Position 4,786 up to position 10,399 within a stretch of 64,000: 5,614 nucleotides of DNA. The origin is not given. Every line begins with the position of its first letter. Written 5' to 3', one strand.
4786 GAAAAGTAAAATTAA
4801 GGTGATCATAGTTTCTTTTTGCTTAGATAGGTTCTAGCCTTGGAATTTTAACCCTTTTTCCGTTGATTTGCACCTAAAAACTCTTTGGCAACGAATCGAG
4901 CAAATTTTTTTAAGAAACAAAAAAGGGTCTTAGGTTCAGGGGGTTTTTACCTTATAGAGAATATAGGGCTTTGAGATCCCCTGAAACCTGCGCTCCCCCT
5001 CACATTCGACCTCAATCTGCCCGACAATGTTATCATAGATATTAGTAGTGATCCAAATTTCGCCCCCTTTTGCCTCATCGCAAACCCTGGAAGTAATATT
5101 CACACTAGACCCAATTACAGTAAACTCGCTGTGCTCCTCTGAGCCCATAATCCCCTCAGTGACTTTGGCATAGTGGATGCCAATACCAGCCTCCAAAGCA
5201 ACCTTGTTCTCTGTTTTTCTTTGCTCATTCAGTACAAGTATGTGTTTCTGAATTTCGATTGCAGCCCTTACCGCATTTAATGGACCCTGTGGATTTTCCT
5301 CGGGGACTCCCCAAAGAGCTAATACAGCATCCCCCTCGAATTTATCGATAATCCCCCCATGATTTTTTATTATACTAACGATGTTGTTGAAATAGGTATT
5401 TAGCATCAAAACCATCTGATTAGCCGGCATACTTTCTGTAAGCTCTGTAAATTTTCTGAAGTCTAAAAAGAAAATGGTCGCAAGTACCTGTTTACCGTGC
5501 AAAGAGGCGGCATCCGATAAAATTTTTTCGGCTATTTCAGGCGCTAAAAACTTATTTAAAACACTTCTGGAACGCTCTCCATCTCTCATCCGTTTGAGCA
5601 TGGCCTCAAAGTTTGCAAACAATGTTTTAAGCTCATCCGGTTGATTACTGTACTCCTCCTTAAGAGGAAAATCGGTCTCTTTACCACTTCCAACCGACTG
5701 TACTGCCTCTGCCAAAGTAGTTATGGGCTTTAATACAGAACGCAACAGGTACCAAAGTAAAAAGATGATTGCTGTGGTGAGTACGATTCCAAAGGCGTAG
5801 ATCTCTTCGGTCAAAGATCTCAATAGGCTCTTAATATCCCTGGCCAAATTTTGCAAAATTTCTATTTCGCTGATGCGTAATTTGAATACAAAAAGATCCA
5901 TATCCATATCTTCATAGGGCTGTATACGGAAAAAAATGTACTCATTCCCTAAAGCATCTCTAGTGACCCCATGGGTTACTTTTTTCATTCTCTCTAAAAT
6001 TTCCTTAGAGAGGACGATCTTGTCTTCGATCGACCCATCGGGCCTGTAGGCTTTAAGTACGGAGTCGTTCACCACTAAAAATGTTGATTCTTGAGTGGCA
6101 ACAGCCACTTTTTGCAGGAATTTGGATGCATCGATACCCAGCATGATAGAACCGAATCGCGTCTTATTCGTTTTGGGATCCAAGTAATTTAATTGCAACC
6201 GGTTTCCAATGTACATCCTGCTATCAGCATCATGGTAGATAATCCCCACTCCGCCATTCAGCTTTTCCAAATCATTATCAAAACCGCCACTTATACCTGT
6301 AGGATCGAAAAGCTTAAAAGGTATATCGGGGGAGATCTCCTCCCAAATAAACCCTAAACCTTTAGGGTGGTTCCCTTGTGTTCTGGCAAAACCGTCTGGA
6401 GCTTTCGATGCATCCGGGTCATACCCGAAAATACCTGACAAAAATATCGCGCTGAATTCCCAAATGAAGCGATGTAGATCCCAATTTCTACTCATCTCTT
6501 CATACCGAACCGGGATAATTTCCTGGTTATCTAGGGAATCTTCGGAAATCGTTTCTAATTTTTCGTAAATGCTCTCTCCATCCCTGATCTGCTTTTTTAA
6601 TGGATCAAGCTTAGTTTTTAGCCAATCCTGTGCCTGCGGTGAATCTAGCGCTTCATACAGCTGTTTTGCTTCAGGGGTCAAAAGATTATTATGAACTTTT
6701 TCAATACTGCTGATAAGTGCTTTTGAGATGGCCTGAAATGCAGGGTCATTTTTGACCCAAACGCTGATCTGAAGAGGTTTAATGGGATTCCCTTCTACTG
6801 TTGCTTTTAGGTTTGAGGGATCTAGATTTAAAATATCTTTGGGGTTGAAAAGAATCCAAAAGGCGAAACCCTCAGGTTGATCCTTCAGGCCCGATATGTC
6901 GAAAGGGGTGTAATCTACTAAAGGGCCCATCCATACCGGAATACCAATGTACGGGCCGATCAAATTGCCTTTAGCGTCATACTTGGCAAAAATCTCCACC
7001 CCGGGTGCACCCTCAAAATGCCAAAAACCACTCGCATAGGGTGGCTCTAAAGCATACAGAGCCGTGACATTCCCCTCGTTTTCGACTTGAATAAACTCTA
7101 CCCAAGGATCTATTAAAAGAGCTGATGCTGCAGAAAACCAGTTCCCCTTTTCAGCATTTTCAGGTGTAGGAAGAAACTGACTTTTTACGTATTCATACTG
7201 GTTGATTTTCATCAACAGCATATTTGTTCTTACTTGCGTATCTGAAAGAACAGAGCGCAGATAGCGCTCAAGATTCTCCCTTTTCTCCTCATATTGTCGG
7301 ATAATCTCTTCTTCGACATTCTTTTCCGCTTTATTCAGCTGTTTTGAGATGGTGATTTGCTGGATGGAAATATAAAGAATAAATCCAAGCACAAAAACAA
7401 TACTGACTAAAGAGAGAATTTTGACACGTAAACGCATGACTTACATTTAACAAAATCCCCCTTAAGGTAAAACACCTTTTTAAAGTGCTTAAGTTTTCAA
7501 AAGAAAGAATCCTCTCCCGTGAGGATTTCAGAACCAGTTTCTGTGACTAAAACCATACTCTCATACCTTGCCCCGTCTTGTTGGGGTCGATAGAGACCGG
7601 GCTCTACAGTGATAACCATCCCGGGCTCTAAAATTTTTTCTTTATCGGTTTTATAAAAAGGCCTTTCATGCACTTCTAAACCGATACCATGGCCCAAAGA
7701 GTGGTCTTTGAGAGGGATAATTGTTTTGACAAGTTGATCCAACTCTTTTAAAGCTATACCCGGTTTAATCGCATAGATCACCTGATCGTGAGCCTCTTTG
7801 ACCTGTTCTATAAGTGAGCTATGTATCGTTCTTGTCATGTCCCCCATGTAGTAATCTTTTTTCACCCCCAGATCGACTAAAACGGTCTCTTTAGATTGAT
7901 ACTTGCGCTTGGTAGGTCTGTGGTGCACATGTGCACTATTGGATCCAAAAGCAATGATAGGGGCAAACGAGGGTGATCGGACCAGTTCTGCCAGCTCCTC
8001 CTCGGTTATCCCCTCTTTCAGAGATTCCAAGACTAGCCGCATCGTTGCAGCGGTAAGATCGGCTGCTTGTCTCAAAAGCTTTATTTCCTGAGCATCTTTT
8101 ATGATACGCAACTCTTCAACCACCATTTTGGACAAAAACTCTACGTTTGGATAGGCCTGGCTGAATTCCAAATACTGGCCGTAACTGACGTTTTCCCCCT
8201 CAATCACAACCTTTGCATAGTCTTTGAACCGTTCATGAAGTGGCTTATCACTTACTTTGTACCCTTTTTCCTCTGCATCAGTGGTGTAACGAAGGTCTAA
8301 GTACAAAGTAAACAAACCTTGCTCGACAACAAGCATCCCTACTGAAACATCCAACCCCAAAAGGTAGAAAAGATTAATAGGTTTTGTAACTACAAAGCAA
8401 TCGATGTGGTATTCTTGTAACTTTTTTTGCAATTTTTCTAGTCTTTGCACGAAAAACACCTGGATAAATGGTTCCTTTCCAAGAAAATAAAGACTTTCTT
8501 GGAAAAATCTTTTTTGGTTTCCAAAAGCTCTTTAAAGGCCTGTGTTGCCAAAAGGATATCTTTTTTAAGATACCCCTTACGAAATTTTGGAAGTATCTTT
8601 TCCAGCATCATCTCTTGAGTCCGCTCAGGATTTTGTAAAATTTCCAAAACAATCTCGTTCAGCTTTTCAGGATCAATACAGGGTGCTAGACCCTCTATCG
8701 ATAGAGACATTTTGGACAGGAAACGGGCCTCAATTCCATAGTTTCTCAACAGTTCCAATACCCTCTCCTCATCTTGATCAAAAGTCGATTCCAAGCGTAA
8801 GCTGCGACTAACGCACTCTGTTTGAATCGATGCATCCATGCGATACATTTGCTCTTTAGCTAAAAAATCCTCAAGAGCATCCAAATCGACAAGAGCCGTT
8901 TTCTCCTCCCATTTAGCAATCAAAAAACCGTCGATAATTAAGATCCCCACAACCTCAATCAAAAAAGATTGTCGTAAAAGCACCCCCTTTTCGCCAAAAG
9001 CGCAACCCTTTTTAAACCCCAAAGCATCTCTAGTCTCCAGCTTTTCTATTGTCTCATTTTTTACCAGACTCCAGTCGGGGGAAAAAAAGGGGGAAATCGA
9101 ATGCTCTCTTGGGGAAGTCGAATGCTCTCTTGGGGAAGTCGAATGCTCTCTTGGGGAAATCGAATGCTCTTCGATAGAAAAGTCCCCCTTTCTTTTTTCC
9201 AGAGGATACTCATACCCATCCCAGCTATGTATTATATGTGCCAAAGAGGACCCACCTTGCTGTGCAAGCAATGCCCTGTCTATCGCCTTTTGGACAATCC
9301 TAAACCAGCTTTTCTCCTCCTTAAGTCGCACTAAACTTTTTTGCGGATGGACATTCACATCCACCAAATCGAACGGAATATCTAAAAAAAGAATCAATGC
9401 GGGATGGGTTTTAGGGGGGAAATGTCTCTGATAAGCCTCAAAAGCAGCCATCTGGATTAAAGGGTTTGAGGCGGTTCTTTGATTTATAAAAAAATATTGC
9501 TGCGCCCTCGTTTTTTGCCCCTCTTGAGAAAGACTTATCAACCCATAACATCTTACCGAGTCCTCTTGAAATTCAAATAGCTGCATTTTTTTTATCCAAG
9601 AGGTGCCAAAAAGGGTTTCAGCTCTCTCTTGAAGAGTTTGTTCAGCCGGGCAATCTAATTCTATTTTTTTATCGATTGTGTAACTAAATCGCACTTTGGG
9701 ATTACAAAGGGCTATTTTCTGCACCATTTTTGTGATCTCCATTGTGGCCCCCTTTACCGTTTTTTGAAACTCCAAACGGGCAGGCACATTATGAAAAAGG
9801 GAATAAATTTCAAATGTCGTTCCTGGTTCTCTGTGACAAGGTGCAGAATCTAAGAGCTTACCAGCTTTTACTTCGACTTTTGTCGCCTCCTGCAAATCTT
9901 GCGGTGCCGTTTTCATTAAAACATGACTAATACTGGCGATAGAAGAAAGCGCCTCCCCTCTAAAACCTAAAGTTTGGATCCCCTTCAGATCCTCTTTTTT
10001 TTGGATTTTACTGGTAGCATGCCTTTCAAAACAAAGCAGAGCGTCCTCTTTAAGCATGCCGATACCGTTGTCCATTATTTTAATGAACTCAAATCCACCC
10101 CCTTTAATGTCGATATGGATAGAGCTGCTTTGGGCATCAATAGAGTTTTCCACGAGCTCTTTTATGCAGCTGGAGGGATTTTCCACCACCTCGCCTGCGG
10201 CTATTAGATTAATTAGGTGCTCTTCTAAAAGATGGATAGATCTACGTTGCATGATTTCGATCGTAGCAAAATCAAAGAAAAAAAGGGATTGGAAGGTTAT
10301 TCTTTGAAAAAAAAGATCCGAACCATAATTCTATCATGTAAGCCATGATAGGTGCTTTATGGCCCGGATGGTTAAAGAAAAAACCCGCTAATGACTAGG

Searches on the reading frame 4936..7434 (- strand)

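Call 36: search_protein_families(library=pfam, proteins=[window:4936-7434:-], max_evalue=0.001)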
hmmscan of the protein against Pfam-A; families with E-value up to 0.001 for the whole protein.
window:4936-7434:- (832 aa): 2 families
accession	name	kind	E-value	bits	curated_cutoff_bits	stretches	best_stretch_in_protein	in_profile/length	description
PF00211.25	Guanylate_cyc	-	2.5e-18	66.8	21.9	1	652-824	9-176/183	Adenylate and Guanylate cyclase catalytic domain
PF00672.30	HAMP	-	1.6e-06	28.7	25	1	563-618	2-53/53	HAMP domain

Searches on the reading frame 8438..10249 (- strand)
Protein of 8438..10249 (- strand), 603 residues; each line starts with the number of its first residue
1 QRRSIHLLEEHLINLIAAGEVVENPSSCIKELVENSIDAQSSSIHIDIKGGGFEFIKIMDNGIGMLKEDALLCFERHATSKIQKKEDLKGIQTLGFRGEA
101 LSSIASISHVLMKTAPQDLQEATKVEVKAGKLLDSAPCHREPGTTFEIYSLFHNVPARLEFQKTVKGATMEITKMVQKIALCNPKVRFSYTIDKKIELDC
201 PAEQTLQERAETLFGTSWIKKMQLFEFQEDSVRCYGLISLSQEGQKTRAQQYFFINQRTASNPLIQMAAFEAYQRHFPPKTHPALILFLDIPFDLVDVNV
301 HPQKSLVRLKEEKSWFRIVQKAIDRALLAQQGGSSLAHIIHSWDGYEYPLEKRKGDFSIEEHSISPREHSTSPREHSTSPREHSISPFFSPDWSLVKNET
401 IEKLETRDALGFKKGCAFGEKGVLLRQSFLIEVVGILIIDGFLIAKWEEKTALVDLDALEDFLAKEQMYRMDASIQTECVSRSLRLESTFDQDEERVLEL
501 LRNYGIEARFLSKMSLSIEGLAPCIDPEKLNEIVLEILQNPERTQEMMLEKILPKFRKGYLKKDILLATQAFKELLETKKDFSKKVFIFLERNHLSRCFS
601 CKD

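Call 36: search_protein_families(library=pfam, proteins=[window:8438-10249:-], max_evalue=0.001)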
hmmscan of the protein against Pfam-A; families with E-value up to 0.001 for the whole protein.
window:8438-10249:- (603 aa): 3 families
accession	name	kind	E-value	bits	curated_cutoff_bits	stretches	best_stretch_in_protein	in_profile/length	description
PF01119.25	DNA_mis_repair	-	4.2e-29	101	26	1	212-327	3-118/119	DNA mismatch repair protein, C-terminal domain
PF13589.12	HATPase_c_3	-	1.1e-08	35.7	25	1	27-125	5-103/137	Histidine kinase-, DNA gyrase B-, and HSP90-like ATPase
PF02518.31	HATPase_c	-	6.5e-06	27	26.4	1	27-90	8-74/111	Histidine kinase-, DNA gyrase B-, and HSP90-like ATPase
